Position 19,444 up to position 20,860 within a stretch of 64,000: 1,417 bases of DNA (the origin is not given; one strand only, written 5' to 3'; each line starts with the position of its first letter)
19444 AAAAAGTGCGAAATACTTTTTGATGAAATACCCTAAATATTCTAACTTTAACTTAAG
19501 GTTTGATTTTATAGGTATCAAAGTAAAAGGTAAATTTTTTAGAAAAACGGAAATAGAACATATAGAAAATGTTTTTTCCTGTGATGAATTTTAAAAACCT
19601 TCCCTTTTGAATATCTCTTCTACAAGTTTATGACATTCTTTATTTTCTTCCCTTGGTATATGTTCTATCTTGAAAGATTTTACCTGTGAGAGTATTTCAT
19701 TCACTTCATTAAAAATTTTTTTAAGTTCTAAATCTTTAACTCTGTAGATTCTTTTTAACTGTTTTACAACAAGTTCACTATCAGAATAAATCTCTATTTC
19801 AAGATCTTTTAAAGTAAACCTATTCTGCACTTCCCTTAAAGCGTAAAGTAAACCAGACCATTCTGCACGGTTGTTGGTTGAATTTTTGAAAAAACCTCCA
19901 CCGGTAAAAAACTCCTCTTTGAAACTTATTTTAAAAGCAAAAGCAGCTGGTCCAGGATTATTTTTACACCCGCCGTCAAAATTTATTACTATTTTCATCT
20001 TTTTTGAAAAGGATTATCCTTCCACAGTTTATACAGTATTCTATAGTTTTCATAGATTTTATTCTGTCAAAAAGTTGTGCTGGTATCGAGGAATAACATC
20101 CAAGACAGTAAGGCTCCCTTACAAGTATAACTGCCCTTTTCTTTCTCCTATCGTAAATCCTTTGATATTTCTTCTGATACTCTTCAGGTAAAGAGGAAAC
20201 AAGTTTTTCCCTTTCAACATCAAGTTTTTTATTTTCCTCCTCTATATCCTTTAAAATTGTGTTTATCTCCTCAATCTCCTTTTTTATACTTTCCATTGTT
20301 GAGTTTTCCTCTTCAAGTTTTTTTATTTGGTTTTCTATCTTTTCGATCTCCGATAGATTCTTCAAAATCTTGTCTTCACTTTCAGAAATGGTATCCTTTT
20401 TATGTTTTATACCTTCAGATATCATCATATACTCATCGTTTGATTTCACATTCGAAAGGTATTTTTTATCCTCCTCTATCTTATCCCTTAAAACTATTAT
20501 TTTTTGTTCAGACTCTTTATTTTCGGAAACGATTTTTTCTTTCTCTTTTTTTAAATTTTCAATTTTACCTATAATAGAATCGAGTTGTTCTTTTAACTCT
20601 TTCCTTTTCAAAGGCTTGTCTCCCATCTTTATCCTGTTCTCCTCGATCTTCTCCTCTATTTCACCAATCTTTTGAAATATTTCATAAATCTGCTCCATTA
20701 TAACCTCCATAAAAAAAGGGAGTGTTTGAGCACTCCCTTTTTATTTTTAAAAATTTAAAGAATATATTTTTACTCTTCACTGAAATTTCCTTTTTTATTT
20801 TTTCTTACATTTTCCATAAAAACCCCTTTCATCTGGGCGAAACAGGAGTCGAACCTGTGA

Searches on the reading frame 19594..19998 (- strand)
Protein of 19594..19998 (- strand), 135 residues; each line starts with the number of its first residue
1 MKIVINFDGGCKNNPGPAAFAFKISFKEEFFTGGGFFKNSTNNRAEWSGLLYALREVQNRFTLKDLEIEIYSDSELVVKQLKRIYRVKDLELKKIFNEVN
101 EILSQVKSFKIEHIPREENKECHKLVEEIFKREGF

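Call 13: search_protein_families(library=pfam, proteins=[window:19594-19998:-], max_evalue=0.001)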
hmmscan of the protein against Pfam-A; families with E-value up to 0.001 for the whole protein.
window:19594-19998:- (135 aa): 2 families
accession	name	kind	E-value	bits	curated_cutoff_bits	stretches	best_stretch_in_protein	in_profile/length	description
PF13456.12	RVT_3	-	6e-15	55.7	21.6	1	6-127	1-121/123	Reverse transcriptase-like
PF00075.30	RNase_H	-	5.5e-10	40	25.8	1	3-115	4-120/141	RNase H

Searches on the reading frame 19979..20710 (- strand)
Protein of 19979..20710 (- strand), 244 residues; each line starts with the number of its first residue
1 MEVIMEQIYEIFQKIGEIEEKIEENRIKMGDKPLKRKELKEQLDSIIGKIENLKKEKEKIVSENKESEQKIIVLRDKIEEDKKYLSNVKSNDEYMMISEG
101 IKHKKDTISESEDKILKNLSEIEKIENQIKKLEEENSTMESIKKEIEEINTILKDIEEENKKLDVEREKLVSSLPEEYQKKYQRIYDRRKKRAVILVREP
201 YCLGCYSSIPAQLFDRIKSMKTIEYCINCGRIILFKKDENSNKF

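Call 13: search_protein_families(library=pfam, proteins=[window:19979-20710:-], max_evalue=0.001)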
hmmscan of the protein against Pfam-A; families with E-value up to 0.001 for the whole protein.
window:19979-20710:- (244 aa): 3 families
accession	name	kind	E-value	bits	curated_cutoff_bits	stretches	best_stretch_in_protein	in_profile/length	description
PF02591.20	Zn_ribbon_9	-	1.7e-08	34.9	29.1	1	202-233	2-33/33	C4-type zinc ribbon domain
PF06156.18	YabA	-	0.00039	21.4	30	0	127-185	8-63/103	Initiation control protein YabA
PF24481.2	CT398_CC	-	0.00075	19.8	27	0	37-188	25-178/180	CT398-like coiled coil hairpin domain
